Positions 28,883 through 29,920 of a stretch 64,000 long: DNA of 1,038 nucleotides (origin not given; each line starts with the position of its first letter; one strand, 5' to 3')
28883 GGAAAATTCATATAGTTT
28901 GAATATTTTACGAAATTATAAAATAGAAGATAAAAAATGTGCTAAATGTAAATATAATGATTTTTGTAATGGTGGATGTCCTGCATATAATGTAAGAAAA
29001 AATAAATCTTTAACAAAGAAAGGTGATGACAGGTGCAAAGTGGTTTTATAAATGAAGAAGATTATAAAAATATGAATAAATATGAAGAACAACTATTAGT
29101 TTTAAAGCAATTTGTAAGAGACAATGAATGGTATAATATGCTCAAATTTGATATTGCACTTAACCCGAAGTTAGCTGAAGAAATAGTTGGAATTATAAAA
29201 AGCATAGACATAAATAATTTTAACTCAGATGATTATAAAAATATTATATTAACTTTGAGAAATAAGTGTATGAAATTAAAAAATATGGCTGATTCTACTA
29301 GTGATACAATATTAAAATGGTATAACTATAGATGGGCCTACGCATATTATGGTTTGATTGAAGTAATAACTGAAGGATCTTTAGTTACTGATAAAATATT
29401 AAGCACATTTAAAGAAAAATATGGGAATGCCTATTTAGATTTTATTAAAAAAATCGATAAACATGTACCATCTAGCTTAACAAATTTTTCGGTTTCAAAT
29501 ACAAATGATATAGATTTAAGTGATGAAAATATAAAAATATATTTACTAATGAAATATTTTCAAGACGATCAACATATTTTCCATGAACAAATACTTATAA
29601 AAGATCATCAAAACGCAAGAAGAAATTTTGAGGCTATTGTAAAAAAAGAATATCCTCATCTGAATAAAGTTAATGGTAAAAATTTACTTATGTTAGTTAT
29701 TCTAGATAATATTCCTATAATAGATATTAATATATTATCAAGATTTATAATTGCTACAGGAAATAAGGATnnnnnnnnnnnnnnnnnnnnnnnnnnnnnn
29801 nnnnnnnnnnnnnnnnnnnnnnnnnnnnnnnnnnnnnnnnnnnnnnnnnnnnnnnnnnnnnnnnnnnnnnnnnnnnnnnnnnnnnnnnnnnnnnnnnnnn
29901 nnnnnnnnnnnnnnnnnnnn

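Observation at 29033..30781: PEP-utilising (ATP-grasp plus swivel-His) enzyme translationally coupled to the rSAM gene: a candidate peptide phosphotransferase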

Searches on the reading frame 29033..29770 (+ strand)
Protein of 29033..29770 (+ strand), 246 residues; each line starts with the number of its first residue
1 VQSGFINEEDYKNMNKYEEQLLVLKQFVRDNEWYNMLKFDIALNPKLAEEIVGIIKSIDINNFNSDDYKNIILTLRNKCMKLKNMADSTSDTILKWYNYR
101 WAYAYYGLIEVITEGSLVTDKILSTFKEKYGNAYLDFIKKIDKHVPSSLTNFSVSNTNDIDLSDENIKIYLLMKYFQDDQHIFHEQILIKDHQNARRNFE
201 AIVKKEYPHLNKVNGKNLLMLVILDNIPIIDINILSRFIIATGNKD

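Call 43: search_solved_structures(query=A2, max_evalue=10)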
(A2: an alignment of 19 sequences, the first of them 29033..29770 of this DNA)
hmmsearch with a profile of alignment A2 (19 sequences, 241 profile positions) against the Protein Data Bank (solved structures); distinct sequences matched with E-value up to 10: 3.
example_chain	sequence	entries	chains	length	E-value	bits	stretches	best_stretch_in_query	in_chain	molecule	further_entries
9okb_D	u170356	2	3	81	0.028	17.2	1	37-109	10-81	CS-4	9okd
4u8e_A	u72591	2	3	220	0.31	13.8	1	115-180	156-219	Putative uncharacterized protein gbs1892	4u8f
5cwb_A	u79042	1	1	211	4.2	10.1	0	39-87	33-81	Designed helical repeat protein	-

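Call 44: search_protein_families(library=pfam, proteins=[window:29033-29770:+], max_evalue=10)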
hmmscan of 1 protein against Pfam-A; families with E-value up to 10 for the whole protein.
window:29033-29770:+ (246 aa): 1 family
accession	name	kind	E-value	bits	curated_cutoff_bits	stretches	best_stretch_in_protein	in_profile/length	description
PF11116.13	DUF2624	-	0.011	17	24.7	1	38-77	26-65/83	Protein of unknown function (DUF2624)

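Call 49: predict_structure(alignment_id=A2)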
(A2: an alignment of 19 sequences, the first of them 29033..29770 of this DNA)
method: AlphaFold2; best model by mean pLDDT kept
length: 246 residues; sequences in the alignment: 19
mean_pLDDT: 92.5   pTM: 0.90
mean pLDDT of the five models: 92.5, 92.5, 92.1, 91.7, 91.4
residues with pLDDT >= 90: 204; 70-90: 29; 50-70: 12; < 50: 1
segments of 3 or more residues with pLDDT < 50: none
pLDDT, mean of each block of 10 residues (from residue 1): 74 96 98 96 97 97 95 98 98 96 98 95 94 92 82 71 92 95 96 98 95 93 90 94 74
secondary structure, 60 per line:
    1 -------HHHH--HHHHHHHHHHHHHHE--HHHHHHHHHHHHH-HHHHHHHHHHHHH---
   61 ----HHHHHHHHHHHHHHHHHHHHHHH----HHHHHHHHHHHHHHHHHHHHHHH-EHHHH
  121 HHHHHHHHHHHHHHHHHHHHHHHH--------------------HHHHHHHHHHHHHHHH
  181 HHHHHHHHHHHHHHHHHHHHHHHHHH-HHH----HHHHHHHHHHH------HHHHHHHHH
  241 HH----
elements in order: H8-11 H14-27 H31-43 H45-57 H65-87 H92-114 H117-144 H165-206 H215-225 H232-242

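Call 55: fold_search(model_id=the predicted structure, library=pdb)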
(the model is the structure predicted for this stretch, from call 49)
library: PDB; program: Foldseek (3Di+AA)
matches with E <= 10: 100; with E <= 0.001: 0
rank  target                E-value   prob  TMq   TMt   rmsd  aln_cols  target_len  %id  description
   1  4tql_A                1.3e+00  0.08  0.17  0.19  29.1       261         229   13  Computationally designed three helix bundle (released 2014-10-15)
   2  9f25                  1.4e+00  0.09  0.16  0.06  19.9       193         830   14  Cryo-EM structure of Botulinum neurotoxin A LC-HN domain (released 2025-03-12)
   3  9qc7_A                1.4e+00  0.06  0.12  0.04  19.3       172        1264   14  BoNT-NTNH complex from Clostridium botulinum Serotype B1 (released 2025-09-10)
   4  6oh2                  1.6e+00  0.04  0.15  0.13  23.8       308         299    9  X-ray crystal structure of the mouse CMP-sialic acid transporter in complex with CMP, by lipidic cubic phase (released 2019-04-24)
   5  4irv_C                1.7e+00  0.10  0.21  0.25  21.2       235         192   11  Structure of the Helicobacter pylori CagA Oncogene Bound to the Human Tumor Suppressor Apoptosis-stimulating Protein o (released 2014-01-15)
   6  8oqz_C                1.9e+00  0.08  0.17  0.17  21.1       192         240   14  Structure of human gamma-secretase PSEN1 APH-1B isoform reconstituted into lipid nanodisc in complex with Ab46 (released 2024-04-24)
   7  4irv_B                2.0e+00  0.11  0.23  0.27  16.4       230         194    9  Structure of the Helicobacter pylori CagA Oncogene Bound to the Human Tumor Suppressor Apoptosis-stimulating Protein o (released 2014-01-15)
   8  5ipx                  2.2e+00  0.05  0.15  0.14  21.8       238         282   14  Structure of ORF49 from KSHV (released 2016-11-16)
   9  8i21_B                2.2e+00  0.04  0.14  0.14  38.6       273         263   14  Cryo-EM structure of 6-subunit Smc5/6 arm region (released 2024-06-26)
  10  6a4v_A                2.4e+00  0.07  0.17  0.16  21.0       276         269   10  Open Reading frame 49 (released 2019-06-26)
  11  9k85_A                2.7e+00  0.08  0.22  0.25  21.6       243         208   13  Cryo-EM structure of designed zinc-induced filament Fiber-n6-Zn1-HEHE-46 (released 2025-10-29)
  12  4irv_A                2.9e+00  0.11  0.25  0.28  15.9       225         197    8  Structure of the Helicobacter pylori CagA Oncogene Bound to the Human Tumor Suppressor Apoptosis-stimulating Protein o (released 2014-01-15)
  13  9unw_E                2.9e+00  0.05  0.14  0.15  16.8       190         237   13  mouse PDCD5-TRiC complex (released 2026-03-25)
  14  1foe_C                3.1e+00  0.06  0.21  0.16  17.2       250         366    9  CRYSTAL STRUCTURE OF RAC1 IN COMPLEX WITH THE GUANINE NUCLEOTIDE EXCHANGE REGION OF TIAM1 (released 2001-01-17)
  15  8wjo_B                3.1e+00  0.06  0.19  0.17  34.7       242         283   12  Cryo-EM structure of 8-subunit Smc5/6 arm region (released 2024-06-26)
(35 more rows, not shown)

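Call 62: search_protein_representatives(alignment_id=A2)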
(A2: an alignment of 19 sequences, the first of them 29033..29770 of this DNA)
Query: 19 sequences, 241 profile positions. Proteins with E-value up to 0.001 (for the whole library): 112; up to 1e-10: 84; up to 1e-30: 46. The best 112 are listed.
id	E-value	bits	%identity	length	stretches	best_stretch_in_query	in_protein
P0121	3.0e-81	288.9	-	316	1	2-240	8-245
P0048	5.9e-77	274.9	-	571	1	4-241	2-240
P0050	9.8e-76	270.9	-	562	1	6-241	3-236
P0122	5.5e-73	261.9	-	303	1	2-239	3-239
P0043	6.5e-71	255.1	-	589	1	3-241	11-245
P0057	5.5e-68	245.5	-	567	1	1-240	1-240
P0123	2.0e-63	230.6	-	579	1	4-240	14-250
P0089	2.7e-63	230.1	-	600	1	1-241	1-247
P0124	5.2e-61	222.7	-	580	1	1-240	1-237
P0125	6.0e-60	219.2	-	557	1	7-240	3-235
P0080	3.8e-59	216.6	-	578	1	2-241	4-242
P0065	9.9e-57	208.7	-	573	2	2-240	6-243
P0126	2.2e-55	204.2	-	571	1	6-237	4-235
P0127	7.5e-54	199.2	-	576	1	4-239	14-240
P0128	1.6e-51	191.6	-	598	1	4-241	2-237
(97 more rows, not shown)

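Call 92: search_dna_similar(query=window:29033-29770:+, collection=phages, mode=protein, max_evalue=0.001, max_rows=10)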
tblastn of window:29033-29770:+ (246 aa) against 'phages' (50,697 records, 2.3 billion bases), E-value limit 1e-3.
No match.

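Call 93: search_dna_similar(query=window:29033-29770:+, collection=plasmids, mode=protein, max_evalue=0.001, max_rows=10)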
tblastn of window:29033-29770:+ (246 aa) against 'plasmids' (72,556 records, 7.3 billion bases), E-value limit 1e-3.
No match.
